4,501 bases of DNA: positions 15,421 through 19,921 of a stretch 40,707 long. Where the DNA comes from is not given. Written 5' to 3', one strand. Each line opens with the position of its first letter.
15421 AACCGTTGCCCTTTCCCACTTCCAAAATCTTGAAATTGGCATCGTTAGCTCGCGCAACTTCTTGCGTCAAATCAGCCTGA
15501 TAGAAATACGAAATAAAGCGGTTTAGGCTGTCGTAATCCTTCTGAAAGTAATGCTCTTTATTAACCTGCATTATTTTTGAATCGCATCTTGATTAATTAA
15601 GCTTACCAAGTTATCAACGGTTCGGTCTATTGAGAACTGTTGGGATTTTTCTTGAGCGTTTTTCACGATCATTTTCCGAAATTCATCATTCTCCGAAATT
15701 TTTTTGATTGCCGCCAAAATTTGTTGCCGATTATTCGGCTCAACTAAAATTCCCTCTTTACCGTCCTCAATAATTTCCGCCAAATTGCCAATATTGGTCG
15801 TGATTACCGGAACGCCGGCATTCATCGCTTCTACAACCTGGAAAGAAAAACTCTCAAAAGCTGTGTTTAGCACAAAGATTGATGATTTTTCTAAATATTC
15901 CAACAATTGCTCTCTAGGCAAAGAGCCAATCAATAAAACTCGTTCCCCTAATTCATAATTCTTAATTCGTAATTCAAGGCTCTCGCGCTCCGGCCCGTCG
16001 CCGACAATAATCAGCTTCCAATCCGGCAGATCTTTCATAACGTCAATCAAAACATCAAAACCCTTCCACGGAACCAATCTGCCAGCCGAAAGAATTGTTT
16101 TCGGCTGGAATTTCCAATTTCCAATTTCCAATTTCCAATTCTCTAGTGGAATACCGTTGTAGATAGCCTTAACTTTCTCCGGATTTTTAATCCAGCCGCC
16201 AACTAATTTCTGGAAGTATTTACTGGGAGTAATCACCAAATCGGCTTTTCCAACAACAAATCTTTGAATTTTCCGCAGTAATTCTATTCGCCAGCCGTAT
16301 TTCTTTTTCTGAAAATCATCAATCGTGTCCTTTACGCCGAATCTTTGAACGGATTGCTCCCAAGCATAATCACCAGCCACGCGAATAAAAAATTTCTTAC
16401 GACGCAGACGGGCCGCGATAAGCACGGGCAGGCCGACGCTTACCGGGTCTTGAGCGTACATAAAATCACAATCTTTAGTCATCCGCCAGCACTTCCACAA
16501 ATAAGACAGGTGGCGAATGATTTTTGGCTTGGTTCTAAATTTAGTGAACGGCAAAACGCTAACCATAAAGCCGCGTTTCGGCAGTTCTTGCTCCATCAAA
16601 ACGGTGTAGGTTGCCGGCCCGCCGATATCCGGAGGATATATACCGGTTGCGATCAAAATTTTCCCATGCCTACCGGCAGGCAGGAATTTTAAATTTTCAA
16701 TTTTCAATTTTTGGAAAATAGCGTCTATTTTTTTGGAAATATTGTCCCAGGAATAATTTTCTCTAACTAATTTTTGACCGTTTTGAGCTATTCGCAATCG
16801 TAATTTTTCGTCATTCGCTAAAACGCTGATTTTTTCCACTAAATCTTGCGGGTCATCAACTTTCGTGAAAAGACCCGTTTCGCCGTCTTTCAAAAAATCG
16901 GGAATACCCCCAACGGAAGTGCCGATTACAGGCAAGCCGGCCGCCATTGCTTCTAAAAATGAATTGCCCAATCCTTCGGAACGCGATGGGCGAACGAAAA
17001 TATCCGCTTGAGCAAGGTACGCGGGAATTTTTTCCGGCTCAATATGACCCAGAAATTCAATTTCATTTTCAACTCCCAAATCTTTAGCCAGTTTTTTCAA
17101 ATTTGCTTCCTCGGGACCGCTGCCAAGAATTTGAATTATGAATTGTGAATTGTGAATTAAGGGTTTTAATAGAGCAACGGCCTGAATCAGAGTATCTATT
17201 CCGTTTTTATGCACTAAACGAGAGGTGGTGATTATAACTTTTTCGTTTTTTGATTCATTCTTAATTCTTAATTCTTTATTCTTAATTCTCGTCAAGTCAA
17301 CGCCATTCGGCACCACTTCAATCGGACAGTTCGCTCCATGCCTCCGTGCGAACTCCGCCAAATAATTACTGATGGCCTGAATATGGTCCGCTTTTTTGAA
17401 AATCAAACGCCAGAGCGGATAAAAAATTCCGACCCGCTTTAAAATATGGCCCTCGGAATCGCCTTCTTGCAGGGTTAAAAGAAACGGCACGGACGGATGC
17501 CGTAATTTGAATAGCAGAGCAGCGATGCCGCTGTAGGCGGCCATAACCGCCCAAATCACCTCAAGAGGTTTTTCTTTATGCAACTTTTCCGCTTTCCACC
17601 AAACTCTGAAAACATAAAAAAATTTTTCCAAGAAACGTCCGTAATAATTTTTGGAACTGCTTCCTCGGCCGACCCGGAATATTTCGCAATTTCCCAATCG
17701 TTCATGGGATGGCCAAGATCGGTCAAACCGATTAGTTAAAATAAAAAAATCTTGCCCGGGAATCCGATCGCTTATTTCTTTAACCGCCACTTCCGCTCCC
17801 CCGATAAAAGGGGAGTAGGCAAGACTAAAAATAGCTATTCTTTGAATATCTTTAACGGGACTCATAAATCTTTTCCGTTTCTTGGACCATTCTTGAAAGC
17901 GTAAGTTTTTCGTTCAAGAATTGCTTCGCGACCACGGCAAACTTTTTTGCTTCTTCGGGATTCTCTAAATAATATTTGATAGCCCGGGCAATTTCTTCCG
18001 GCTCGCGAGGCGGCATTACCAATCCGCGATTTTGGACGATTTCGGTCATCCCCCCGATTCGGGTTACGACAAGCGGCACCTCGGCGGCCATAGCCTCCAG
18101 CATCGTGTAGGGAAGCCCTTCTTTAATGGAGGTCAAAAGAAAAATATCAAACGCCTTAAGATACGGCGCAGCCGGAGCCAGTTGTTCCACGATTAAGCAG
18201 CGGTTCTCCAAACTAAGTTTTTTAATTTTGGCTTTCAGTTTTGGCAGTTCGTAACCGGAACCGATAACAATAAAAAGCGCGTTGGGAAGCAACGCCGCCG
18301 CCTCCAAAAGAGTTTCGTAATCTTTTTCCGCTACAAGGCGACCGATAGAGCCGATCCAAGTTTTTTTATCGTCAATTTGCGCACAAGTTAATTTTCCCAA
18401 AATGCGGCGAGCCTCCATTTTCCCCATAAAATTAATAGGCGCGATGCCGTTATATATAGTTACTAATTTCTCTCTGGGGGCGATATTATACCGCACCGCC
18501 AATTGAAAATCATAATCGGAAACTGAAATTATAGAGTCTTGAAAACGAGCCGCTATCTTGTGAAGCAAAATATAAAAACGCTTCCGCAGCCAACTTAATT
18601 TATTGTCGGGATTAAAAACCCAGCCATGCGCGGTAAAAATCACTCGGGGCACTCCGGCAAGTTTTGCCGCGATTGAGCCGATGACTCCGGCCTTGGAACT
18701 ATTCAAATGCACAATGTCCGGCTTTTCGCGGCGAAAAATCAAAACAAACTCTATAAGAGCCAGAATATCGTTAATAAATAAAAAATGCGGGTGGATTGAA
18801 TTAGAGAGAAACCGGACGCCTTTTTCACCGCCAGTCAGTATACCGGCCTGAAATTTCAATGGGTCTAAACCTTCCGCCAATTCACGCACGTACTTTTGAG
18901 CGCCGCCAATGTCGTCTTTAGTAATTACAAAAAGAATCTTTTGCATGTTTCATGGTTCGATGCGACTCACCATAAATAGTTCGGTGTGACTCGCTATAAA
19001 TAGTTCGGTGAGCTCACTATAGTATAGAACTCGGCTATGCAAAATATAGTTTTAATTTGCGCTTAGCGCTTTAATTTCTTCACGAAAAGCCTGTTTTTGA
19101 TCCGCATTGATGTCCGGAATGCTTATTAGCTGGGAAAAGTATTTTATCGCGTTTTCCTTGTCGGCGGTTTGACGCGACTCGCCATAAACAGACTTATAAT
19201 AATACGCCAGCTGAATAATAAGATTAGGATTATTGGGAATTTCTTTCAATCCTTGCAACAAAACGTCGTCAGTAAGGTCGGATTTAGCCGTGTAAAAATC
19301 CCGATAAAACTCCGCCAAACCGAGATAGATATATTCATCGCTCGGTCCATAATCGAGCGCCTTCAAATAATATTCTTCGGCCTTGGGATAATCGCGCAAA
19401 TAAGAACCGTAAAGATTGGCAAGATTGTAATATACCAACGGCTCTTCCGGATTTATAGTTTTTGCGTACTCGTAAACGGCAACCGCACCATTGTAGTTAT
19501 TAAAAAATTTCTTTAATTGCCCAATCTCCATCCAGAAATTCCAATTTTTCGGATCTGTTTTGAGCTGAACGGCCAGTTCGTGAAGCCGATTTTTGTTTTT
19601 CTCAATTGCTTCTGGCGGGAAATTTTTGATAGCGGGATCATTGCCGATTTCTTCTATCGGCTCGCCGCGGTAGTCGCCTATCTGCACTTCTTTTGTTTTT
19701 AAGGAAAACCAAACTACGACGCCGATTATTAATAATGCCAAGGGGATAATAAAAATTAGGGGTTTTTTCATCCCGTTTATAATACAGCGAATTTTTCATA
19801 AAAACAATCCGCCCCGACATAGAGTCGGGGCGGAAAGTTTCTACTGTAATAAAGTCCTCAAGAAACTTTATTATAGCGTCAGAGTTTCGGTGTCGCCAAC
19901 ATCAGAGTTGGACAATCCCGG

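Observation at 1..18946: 14-gene co-directional glycan operon with a complete CMP-nonulosonic (sialic-acid-type) branch plus heavy tailoring, in a CPR-like genome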

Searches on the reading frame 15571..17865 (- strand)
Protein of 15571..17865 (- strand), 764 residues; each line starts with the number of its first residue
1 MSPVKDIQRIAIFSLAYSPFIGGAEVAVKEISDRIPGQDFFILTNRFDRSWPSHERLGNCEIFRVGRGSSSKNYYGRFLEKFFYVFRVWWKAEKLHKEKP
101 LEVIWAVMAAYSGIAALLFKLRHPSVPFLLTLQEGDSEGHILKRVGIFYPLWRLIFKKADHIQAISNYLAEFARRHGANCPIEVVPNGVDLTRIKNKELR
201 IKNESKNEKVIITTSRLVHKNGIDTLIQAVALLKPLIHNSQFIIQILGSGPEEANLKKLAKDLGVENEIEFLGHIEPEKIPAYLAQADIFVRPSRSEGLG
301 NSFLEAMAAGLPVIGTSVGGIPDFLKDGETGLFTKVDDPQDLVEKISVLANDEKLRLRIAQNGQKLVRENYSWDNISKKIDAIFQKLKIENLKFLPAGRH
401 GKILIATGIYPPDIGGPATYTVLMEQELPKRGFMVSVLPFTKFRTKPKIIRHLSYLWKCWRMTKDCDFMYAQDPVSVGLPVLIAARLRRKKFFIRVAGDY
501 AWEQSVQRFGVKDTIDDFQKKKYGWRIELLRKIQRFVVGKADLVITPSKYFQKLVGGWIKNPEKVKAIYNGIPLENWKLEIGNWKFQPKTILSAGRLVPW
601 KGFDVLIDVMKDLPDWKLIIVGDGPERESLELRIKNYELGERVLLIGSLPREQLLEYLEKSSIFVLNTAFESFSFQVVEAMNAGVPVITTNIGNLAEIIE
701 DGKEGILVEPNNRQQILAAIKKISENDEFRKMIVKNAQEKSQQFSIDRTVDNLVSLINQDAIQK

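Call 4: search_protein_families(library=pfam, proteins=[window:15571-17865:-], max_evalue=0.01)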
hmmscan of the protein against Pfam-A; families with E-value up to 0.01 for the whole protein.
window:15571-17865:- (764 aa): 7 families
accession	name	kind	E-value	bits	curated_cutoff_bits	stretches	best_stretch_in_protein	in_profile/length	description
PF00534.26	Glycos_transf_1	-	8.5e-92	305.8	26.4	2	198-365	5-171/172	Glycosyl transferases group 1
PF13692.12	Glyco_trans_1_4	-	5.8e-71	237.8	27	2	208-352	1-142/142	Glycosyl transferases group 1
PF13524.12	Glyco_trans_1_2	-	5.6e-26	91.7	25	2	232-380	5-142/144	Glycosyl transferase-like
PF13439.12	Glyco_transf_4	-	3.3e-25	89.5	28.5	2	21-193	1-170/170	Glycosyltransferase Family 4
PF13579.12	Glyco_trans_4_4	-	1.3e-20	74.8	29.7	2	22-188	1-158/158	Glycosyl transferase 4-like domain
PF20706.3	GT4-conflict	-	3.4e-18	66.2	26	2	153-377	141-382/385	Family 4 Glycosyltransferase in conflict systems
PF22772.2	WsaF_C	-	0.0097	16.2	27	0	613-720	34-132/133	WsaF, C-terminal domain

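Call 81: search_protein_families(library=ncbifam, proteins=[window:15571-17865:-], max_evalue=1e-10)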
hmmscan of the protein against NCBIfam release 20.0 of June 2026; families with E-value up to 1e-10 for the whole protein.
window:15571-17865:- (764 aa): 41 families (the best 25 are shown)
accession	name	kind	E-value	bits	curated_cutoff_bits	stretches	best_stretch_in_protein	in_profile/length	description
NF041876.1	EPS_EpsE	equivalog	3.2e-67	227.5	400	2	157-375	160-384/389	exopolysaccharide biosynthesis GT4 family glycosyltransferase EpsE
TIGR03999.1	thiol_BshA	equivalog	5.1e-64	216.5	273.7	2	96-387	80-373/375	N-acetyl-alpha-D-glucosaminyl L-malate synthase BshA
TIGR03088.1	stp2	hypoth_equivalog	4.2e-62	210.3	409.05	2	178-387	158-373/374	TIGR03088 family PEP-CTERM/XrtA system glycosyltransferase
NF047684.1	TeichurnBiosyTuaC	equivalog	4.4e-56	190.5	550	2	101-386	109-388/391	teichuronic acid biosynthesis protein TuaC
NF050063.1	ProtGlycPglJ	equivalog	2.1e-47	162.1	500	2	533-747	137-353/363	N-acetylgalactosamine-N,N'-diacetylbacillosaminyl-diphospho-undecaprenol 4-alpha-N-acetylgalactosaminyltransferase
TIGR03449.1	mycothiol_MshA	equivalog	3.5e-46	157.9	462.5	2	168-387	175-403/406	D-inositol-3-phosphate glycosyltransferase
TIGR04063.1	stp3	hypoth_equivalog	8.4e-46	156.6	442.05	2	154-387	153-395/397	TIGR04063 family PEP-CTERM/XrtA system glycosyltransferase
NF012028.0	PRK15484.1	subfamily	5.3e-42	144.3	618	2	162-384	143-375/380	lipopolysaccharide N-acetylglucosaminyltransferase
NF038229.1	Glyco4_Geo_Pelo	equivalog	4.2e-40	137.8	400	2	94-387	50-336/338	GPMC system family 4 glycosyltransferase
NF049988.1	MGlcDAGSynMgs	equivalog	1.2e-39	136.8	400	2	198-392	206-392/398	alpha-monoglucosyldiacylglycerol synthase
NF046085.1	XrtY_assoc_Gly1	equivalog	4.5e-39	134.4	400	2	162-387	164-384/387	XrtY-associated glycosyltransferase XYAG1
TIGR04005.1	wcaL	equivalog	6.3e-39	134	537.6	2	148-386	164-405/406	colanic acid biosynthesis glycosyltransferase WcaL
NF038295.1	EPS_HpsP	equivalog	9.5e-39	133.5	550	2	154-387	150-387/388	hormogonium polysaccharide biosynthesis glycosyltransferase HpsP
NF041010.1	glycosy_Agl16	equivalog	2.5e-38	131.8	575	2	147-387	122-351/352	glycosylation protein Agl16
NF047880.1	glyco_SdgA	exception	3e-38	131.6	800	2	181-384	292-487/488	serine-aspartate repeat adhesin O-glycosyltransferase SdgA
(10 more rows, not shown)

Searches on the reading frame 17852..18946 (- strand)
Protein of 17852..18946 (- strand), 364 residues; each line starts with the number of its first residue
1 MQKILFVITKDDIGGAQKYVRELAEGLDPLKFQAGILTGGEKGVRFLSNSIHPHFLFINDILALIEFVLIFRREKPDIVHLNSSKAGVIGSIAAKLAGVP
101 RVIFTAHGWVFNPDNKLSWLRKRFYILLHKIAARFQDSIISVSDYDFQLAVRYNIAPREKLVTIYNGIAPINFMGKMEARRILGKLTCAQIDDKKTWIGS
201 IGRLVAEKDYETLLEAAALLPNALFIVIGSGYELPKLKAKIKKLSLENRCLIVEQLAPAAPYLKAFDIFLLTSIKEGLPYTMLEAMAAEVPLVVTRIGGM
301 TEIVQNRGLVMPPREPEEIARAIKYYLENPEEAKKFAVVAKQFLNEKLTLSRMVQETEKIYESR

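Call 4: search_protein_families(library=pfam, proteins=[window:17852-18946:-], max_evalue=0.01)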
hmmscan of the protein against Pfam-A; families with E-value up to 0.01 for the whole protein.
window:17852-18946:- (364 aa): 7 families
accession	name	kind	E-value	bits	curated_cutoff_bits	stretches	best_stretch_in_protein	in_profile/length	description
PF00534.26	Glycos_transf_1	-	3.6e-31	108.4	26.4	1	191-341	11-170/172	Glycosyl transferases group 1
PF13692.12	Glyco_trans_1_4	-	6.2e-27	95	27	1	197-329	3-142/142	Glycosyl transferases group 1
PF13439.12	Glyco_transf_4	-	3.8e-21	76.3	28.5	1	13-168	1-166/170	Glycosyltransferase Family 4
PF13579.12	Glyco_trans_4_4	-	5.2e-18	66.3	29.7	1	14-167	1-158/158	Glycosyl transferase 4-like domain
PF13477.12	Glyco_trans_4_2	-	1.3e-10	42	23.4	1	62-143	61-139/139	Glycosyl transferase 4-like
PF13524.12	Glyco_trans_1_2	-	5e-08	33.5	25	1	213-356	5-141/144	Glycosyl transferase-like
PF20706.3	GT4-conflict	-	1.4e-05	24.7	26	1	263-355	279-383/385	Family 4 Glycosyltransferase in conflict systems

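Call 81: search_protein_families(library=ncbifam, proteins=[window:17852-18946:-], max_evalue=1e-10)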
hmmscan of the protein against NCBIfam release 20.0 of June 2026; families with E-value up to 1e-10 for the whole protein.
window:17852-18946:- (364 aa): 12 families
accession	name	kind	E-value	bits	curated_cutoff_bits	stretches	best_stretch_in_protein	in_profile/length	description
TIGR03088.1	stp2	hypoth_equivalog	1.3e-42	146.2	409.05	1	60-362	66-371/374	TIGR03088 family PEP-CTERM/XrtA system glycosyltransferase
NF041876.1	EPS_EpsE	equivalog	7.6e-22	78.1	400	1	194-351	213-383/389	exopolysaccharide biosynthesis GT4 family glycosyltransferase EpsE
NF011726.0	PRK15179.1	equivalog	2.1e-20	72.6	733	1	70-361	395-691/694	Vi polysaccharide biosynthesis protein TviE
TIGR03999.1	thiol_BshA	equivalog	4.5e-20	71.9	273.7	1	138-362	147-371/375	N-acetyl-alpha-D-glucosaminyl L-malate synthase BshA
TIGR02149.1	glgA_Coryne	subfamily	1.1e-19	70.8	302.4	1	67-363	75-389/391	glycogen synthase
NF047684.1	TeichurnBiosyTuaC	equivalog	2.6e-19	69.4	550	1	189-349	213-374/391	teichuronic acid biosynthesis protein TuaC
NF038298.1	EPS_HpsO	equivalog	3.4e-13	49.1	575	1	190-361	196-384/388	hormogonium polysaccharide biosynthesis glycosyltransferase HpsO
NF053787.1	GlcN_PG_synth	equivalog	3.2e-12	46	480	1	191-362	193-357/361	N-acetylglucosaminyl phosphatidylglycerol synthase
TIGR04063.1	stp3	hypoth_equivalog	6.3e-12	45.1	442.05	1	70-362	87-393/397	TIGR04063 family PEP-CTERM/XrtA system glycosyltransferase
TIGR04157.1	glyco_rSAM_CFB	subfamily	3.3e-11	42.8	400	0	134-361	168-406/406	TIGR04157 family glycosyltransferase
NF012034.0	PRK15490.1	equivalog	3.7e-11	42.2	813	1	77-355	282-567/578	Vi polysaccharide biosynthesis glycosyltransferase TviE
TIGR02095.1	glgA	subfamily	8.1e-11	41.2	328.45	0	173-363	272-476/477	glycogen/starch synthase, ADP-glucose type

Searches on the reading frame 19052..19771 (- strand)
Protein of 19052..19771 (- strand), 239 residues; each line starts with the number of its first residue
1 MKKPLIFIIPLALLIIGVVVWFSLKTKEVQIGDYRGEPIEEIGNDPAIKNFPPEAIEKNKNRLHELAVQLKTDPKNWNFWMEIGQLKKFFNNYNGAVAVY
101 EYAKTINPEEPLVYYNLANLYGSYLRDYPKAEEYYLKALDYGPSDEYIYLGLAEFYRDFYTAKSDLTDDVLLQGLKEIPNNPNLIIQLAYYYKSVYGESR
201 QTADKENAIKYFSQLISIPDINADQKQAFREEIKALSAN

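Call 4: search_protein_families(library=pfam, proteins=[window:19052-19771:-], max_evalue=0.01)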
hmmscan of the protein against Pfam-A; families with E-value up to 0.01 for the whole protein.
window:19052-19771:- (239 aa): 11 families
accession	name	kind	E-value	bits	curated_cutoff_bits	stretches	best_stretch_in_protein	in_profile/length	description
PF13181.12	TPR_8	-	4.3e-10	39.4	25.7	1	113-141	3-30/34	Tetratricopeptide repeat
PF13431.12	TPR_17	-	3.2e-08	33.6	24.4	0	106-132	8-33/34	Tetratricopeptide repeat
PF13414.12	TPR_11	-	4.5e-06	26.7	26.8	1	91-121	8-38/42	TPR repeat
PF23914.1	TPR_CcmH_CycH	-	8e-06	26.2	42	1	68-118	41-91/158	Cytochrome c-type biogenesis protein H TPR domain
PF13428.12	TPR_14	-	8.7e-06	26.4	23.5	0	78-120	2-44/44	Tetratricopeptide repeat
PF14559.12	TPR_19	-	3.8e-05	24.4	25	0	92-121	6-35/68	Tetratricopeptide repeat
PF13176.12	TPR_7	-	0.00013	22.3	27.9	0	114-145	2-34/36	Tetratricopeptide repeat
PF00515.34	TPR_1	-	0.00022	21.3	27.8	0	113-144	3-33/34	Tetratricopeptide repeat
PF07719.23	TPR_2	-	0.00029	21.2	27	0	112-144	2-33/34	Tetratricopeptide repeat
PF13432.12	TPR_16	-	0.0011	19.8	32.7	0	124-156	9-41/65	Tetratricopeptide repeat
PF13424.12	TPR_12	-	0.0097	16.5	30.1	0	112-140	46-73/77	Tetratricopeptide repeat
